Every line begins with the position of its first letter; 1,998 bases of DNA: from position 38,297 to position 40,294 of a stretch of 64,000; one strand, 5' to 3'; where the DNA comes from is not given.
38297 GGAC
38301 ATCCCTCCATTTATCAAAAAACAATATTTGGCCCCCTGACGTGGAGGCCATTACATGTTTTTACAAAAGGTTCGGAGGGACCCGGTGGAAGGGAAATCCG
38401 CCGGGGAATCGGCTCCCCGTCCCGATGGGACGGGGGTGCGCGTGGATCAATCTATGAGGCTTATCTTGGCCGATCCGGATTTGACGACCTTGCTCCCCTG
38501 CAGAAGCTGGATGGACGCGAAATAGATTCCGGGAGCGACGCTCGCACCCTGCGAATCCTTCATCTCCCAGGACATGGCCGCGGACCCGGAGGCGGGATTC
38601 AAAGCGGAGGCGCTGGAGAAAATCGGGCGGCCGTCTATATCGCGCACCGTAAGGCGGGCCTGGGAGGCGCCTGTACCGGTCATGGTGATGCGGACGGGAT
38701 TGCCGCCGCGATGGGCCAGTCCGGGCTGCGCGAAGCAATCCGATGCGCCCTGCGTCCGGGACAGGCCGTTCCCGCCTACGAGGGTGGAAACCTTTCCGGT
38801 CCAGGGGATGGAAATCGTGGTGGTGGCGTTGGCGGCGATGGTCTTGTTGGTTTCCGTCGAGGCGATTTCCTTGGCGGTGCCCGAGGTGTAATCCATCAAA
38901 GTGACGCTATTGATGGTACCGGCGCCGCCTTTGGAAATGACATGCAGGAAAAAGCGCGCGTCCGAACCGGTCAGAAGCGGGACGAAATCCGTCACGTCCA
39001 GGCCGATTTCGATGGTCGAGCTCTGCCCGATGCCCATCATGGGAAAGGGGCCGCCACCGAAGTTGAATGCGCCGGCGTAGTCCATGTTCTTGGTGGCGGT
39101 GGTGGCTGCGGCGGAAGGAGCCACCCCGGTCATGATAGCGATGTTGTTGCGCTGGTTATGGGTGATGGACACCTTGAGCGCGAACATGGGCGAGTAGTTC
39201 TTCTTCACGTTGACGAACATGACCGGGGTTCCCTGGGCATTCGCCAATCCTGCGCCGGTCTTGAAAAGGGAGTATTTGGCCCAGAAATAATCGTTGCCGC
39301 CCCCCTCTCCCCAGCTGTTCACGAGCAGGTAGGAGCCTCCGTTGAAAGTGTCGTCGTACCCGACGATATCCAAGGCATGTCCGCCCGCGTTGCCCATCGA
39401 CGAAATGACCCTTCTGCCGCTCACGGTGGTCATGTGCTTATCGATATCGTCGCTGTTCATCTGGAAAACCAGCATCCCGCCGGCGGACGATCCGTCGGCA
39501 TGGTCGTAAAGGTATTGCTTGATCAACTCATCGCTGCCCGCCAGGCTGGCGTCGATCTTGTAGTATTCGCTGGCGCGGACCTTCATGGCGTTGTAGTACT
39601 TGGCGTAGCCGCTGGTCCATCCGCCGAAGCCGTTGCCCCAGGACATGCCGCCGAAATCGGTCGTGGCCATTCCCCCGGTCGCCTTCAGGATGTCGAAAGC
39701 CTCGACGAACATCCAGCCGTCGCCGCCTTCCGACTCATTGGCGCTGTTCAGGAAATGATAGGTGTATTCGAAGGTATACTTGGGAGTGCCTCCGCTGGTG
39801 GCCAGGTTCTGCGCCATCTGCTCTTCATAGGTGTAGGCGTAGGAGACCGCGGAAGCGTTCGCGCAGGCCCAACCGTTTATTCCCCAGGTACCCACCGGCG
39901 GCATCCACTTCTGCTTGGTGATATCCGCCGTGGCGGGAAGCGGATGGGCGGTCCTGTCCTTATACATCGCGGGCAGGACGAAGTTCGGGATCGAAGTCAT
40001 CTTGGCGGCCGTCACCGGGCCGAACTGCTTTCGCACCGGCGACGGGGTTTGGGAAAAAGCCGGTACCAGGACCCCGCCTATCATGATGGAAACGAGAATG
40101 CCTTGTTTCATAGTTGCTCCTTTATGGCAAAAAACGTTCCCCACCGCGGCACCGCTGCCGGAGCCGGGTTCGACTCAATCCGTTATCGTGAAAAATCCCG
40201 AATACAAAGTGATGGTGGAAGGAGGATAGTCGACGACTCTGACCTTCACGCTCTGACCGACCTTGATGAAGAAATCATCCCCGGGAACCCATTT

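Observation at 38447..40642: Papain-like C1 protease carrying a T9SS/FlgD-Ig-type C-terminal sorting domain, co-transcribed with an upstream small secreted protein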

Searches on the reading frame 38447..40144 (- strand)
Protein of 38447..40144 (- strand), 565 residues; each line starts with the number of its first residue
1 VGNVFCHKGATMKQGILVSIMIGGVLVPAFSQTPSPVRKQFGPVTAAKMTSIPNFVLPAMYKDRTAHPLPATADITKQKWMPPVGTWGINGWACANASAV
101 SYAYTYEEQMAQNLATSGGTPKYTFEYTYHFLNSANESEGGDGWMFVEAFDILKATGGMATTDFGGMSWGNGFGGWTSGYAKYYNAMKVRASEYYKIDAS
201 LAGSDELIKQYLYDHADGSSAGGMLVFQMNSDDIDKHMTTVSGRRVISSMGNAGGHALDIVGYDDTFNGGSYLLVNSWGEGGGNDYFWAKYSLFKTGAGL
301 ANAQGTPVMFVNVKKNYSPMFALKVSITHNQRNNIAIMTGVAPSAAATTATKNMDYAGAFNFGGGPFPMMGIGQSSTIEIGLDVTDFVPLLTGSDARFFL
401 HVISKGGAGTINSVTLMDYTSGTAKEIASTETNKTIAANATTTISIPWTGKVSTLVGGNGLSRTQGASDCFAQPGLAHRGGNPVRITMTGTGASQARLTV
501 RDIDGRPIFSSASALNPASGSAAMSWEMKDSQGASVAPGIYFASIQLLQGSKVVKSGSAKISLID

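Call 3: search_protein_families(library=pfam, proteins=[window:38447-40144:-], max_evalue=1)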
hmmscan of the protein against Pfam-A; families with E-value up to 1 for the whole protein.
window:38447-40144:- (565 aa): 2 families
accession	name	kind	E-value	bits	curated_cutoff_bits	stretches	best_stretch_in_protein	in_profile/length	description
PF13860.13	FlgD_ig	-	0.00031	21.1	27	1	479-546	7-74/79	FlgD Ig-like domain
PF00112.29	Peptidase_C1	-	0.035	14.6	20.7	1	226-287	140-200/220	Papain family cysteine protease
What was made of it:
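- On Papain family C1 (Pfam PF00112 Peptidase_C1): 14.6 bits against a cut-off of 20.7, and only residues 226-287 are matched (call 3).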

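Call 4: search_protein_families(library=ncbifam, proteins=[window:38447-40144:-], max_evalue=1)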
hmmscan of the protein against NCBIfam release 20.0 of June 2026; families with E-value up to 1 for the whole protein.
window:38447-40144:- (565 aa): 5 families
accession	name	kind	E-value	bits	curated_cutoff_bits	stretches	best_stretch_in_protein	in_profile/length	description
NF033707.1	T9SS_sortase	equivalog_domain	0.026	12.1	420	1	496-561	1025-1092/1095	type IX secretion system sortase PorU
NF009453.0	PRK12813.1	equivalog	0.029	13.9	264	1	480-560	109-186/223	flagellar basal body rod modification protein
NF005176.1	PRK06655.1-1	equivalog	0.039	13.9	230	1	482-550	86-153/197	flagellar hook assembly protein FlgD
TIGR04183.1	Por_Secre_tail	domain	0.09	12.8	23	1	482-554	4-67/72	T9SS type A sorting domain-containing protein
NF058559.1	FblAmlydFapE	equivalog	0.39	9.9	250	1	452-511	102-158/247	fibril amyloid subunit FapE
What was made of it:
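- On Chagasin (I42) / staphostatin-type cognate inhibitors (for the upstream ORF): No Pfam or NCBIfam hit at E <= 1 (calls 3, 4).
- Every curated HMM hit for the window protein itself is below its family cut-off (calls 3, 4).
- Tried and rejected: All hits for the window protein are below cut-off (calls 3, 4), so I moved to family-level and structural tests.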

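Call 5: find_homologous_proteins(query=window:38447-40111:-)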
Query window:38447-40111:- (554 aa): 79 proteins with E <= 0.001 among 8000 candidates.
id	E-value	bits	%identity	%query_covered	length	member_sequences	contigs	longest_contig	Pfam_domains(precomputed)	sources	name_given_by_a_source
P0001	0.0e+0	1246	100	100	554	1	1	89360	-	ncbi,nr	ncbi:MAG: peptidase papain [Fibrobacteres bacterium]|nr:peptidase papain [Fibrobacterota bacterium]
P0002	0.0e+0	1057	84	100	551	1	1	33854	-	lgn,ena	-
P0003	0.0e+0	1017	79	100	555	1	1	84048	-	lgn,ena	-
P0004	7.6e-287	970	77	100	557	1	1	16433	PF13860.13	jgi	jgi:hypothetical protein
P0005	7.6e-280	947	75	99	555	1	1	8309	PF13860.13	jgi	jgi:hypothetical protein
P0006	5.0e-202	690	56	99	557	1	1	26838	-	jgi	jgi:hypothetical protein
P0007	6.9e-195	667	56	100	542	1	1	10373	-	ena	-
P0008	7.4e-193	660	56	100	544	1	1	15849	PF13860.13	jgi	jgi:hypothetical protein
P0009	8.1e-188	644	62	83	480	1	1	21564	-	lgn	-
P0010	1.7e-187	642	55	96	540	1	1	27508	-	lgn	-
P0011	3.1e-186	638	55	100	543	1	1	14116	PF13860.13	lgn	-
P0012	6.9e-185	634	55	94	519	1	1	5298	-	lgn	-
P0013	2.7e-182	625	63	80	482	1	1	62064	-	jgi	jgi:hypothetical protein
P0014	1.2e-178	613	57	90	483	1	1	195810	-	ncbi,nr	ncbi:MAG: hypothetical protein JWP91_3617 [Fibrobacteres bacterium]|nr:hypothetical protein [Fibroba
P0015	1.4e-178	613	61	79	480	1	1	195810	-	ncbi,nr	ncbi:MAG: hypothetical protein JWP91_3605 [Fibrobacteres bacterium]|nr:hypothetical protein [Fibroba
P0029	2.0e-162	560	52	94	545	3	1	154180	-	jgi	jgi:hypothetical protein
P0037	4.7e-149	516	47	99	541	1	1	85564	-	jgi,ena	-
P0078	4.5e-52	196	30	95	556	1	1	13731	PF18962.8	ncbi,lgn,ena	-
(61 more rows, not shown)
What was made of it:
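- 38447..40111 (-): Protease gene, 554 aa plus stop. An alternative GTG start lies at 40144. 100 % identical to NCBI 'peptidase papain [Fibrobacteres bacterium]' (call 5).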

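Call 10: search_solved_structures(query=A1, max_evalue=1, show_alignments=2)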
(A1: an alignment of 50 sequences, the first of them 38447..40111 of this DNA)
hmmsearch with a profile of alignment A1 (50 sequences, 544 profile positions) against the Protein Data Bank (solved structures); distinct sequences matched with E-value up to 1: 21.
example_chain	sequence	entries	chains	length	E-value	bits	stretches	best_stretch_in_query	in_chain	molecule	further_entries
3ois_A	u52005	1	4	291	0.00027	23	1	238-278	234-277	Cysteine protease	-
6a0n_A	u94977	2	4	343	0.0017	20.4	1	232-276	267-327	Lpg2622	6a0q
3c12_A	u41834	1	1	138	0.0049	18.9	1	462-539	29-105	Flagellar protein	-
1cqd_A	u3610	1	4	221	0.015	17.2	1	235-269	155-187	PROTEIN (PROTEASE II)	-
7eh9_A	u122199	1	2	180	0.02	16.8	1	459-530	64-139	Basal-body rod modification protein FlgD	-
7bhq_A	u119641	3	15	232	0.024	16.6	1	456-530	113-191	Basal-body rod modification protein FlgD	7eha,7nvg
8jcs_A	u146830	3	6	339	0.072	15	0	234-271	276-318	Procerain B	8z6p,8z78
1meg_A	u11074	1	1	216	0.089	14.7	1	235-266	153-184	CARICAIN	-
1ppo_A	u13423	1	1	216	0.089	14.7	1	235-266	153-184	PROTEASE OMEGA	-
5vpk_A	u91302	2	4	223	0.12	14.3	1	224-290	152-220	Der f 1 variant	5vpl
1iwd_A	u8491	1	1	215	0.13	14.2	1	235-275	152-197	ERVATAMIN B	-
5a24_A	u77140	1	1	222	0.13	14.1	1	237-272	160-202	DIONAIN-1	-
1gec_E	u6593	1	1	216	0.16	13.9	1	233-267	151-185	GLYCYL ENDOPEPTIDASE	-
6za2_A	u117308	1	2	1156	0.51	12.2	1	457-542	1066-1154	Por secretion system protein porU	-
1k3b_C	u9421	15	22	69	0.68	11.8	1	239-272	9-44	dipeptydil-peptidase I heavy chain | Dipeptidyl-peptidase 1 | DIPEPTIDYL PEPTIDASE 1 LIGHT CHAIN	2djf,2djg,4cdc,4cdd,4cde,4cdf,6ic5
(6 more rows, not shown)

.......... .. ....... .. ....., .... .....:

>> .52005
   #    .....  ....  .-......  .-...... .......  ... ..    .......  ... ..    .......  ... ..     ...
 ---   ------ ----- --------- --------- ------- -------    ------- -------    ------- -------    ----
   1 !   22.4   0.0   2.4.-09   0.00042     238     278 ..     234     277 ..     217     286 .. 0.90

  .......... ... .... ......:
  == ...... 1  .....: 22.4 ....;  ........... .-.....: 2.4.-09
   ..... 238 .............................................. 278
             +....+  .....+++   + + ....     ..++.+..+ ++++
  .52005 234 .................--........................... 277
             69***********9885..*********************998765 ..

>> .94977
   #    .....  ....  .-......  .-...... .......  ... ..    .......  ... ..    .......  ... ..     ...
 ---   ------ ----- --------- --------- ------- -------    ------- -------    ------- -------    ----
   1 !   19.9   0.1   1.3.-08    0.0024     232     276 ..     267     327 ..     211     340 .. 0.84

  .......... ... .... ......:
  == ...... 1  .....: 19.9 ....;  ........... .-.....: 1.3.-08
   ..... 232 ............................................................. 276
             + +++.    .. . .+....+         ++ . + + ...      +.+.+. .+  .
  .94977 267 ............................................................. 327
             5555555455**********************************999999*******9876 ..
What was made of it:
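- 39377..39379 (-): Codon of catalytic His245 (GGH|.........). Aligns to the GGHA His block of xylellain (call 10).
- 39317..39319 (-): Codon of Asn265 in the N-S-W-G block (the papain Asn175/Trp177 equivalent). Aligns to NSWG of xylellain (call 10).
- The His/NSWG block aligns to xylellain (call 10).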

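Call 14: find_encoding_contigs(protein=P0002, flank=6000, max_places=2)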
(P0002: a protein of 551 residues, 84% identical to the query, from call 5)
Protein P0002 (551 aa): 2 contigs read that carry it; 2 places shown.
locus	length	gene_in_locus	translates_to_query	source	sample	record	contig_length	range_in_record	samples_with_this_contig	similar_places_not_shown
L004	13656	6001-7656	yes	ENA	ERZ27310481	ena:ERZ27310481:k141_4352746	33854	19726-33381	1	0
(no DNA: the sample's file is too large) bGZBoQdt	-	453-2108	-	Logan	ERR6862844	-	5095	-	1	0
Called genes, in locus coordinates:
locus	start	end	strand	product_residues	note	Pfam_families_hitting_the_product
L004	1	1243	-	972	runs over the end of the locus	PF13428:TPR_14 (faint), PF13432:TPR_16 (faint), PF14559:TPR_19 (faint), PF13429:TPR_15, PF24604:B-barrel_PelB_C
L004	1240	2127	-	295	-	-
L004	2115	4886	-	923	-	PF03537:Glyco_hydro_114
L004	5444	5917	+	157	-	-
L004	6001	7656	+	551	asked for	-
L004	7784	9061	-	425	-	PF13505:OMP_b-brl (faint)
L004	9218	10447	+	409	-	PF00657:Lipase_GDSL, PF13472:Lipase_GDSL_2 (faint)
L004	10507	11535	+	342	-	-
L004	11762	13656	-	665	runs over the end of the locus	PF22745:Nlig-Ia, PF01653:DNA_ligase_aden, PF03120:OB_DNA_ligase, PF03119:DNA_ligase_ZBD, PF14520:HHH_5 (weak), PF12826:HHH_2, PF00533:BRCT, PF12738:PTCB-BRCT, +1 more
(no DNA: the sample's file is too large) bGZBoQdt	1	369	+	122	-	?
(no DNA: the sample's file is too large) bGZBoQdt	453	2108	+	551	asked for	-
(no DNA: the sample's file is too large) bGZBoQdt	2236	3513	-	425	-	PF13505:OMP_b-brl (faint)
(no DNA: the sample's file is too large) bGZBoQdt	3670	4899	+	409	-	PF00657:Lipase_GDSL, PF13472:Lipase_GDSL_2 (faint)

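Call 15: find_encoding_contigs(protein=P0003, flank=6000, max_places=2)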
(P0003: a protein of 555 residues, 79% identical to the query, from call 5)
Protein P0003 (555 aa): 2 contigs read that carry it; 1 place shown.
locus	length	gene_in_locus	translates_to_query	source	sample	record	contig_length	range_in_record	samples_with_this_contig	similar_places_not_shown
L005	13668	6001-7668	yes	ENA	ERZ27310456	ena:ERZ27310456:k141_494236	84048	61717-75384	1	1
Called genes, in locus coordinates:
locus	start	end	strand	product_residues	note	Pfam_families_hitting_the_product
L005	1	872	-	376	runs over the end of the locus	PF10005:Zn_ribbon_DZR_6, PF15887:Peptidase_Mx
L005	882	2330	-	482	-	PF13229:Beta_helix (weak)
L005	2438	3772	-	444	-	PF10102:DUF2341, PF13385:Laminin_G_3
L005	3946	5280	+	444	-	PF16396:DUF5005, PF13810:DUF4185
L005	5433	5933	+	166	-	-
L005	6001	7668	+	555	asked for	-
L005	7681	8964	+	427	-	-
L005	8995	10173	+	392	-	PF00704:Glyco_hydro_18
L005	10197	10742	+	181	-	-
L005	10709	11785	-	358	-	PF01073:3Beta_HSD (weak), PF01370:Epimerase, PF16363:GDP_Man_Dehyd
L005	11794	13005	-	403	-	-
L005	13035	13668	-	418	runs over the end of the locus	-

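Call 19: find_encoding_contigs(protein=P0001, flank=10000, max_places=2)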
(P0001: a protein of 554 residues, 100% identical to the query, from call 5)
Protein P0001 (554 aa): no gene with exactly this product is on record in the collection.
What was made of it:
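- Tried and rejected: It is not on record (call 19).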

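Call 24: predict_structure(alignment_id=A1)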
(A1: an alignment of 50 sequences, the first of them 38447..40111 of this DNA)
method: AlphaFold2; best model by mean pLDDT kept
length: 554 residues; sequences in the alignment: 50
mean_pLDDT: 85.7   pTM: 0.76
mean pLDDT of the five models: 85.7, 84.9, 84.4, 84.2, 84.0
residues with pLDDT >= 90: 314; 70-90: 168; 50-70: 46; < 50: 26
segments of 3 or more residues with pLDDT < 50: 1-3, 12-17, 270-272, 443-456
pLDDT, mean of each block of 10 residues (from residue 1): 52 51 81 91 90 93 94 78 89 93 86 88 68 92 92 74 75 92 96 97 90 91 85 89 86 97 75 80 92 94 85 94 92 93 89 66 85 91 91 94 95 93 96 94 44 48 82 87 94 93 83 94 93 94 90 88
secondary structure, 60 per line:
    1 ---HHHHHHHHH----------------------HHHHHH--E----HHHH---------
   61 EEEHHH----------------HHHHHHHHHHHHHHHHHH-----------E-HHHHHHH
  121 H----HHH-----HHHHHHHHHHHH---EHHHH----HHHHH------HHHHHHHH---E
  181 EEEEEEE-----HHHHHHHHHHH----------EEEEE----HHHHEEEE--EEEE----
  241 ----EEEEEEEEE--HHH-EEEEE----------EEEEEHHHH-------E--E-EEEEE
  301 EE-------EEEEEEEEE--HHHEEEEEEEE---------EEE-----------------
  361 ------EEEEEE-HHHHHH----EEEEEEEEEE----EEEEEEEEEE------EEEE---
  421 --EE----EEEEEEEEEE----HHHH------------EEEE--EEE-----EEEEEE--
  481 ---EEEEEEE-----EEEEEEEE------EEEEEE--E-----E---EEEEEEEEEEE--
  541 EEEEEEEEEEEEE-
elements in order: H4-12 H35-40 H48-51 E61-63 H83-100 H114-121 H134-145 H150-153 H158-162 H169-176 E180-187 H193-203 E214-218 H223-226 E227-230 E233-236 E245-253 E260-264 E275-279 H280-283 E296-302 E310-318 E324-331 E341-343 E367-372 H374-379 E384-393 E398-407 E414-417 E429-438 H443-446 E459-462 E465-467 E473-478 E484-490 E496-503 E510-515 E528-538 E541-553
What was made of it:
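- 39863..39865 (-): Codon of catalytic Cys83 (GWAC|ANAS), at the N-terminus of helix 83-100. Helix from call 24.
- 38786..39211 (-): Middle all-beta domain, residues 301-442, with no Pfam match. Strands in the model, pLDDT 85-96 (call 24).
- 38744..38785 (-): Disordered linker, residues 443-456. This is where sortase (PorU-type) cleavage would be expected. pLDDT below 50 (call 24).
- On T9SS type-A C-terminal sorting domain (TIGR04183 / PF18962): The linker 443-456 has pLDDT below 50 (call 24). On the predicted model: eight strands between residues 459 and 553, with pLDDT 82-94 for most of the domain (call 24).
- Fold: model pLDDT 85.7 (call 24).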
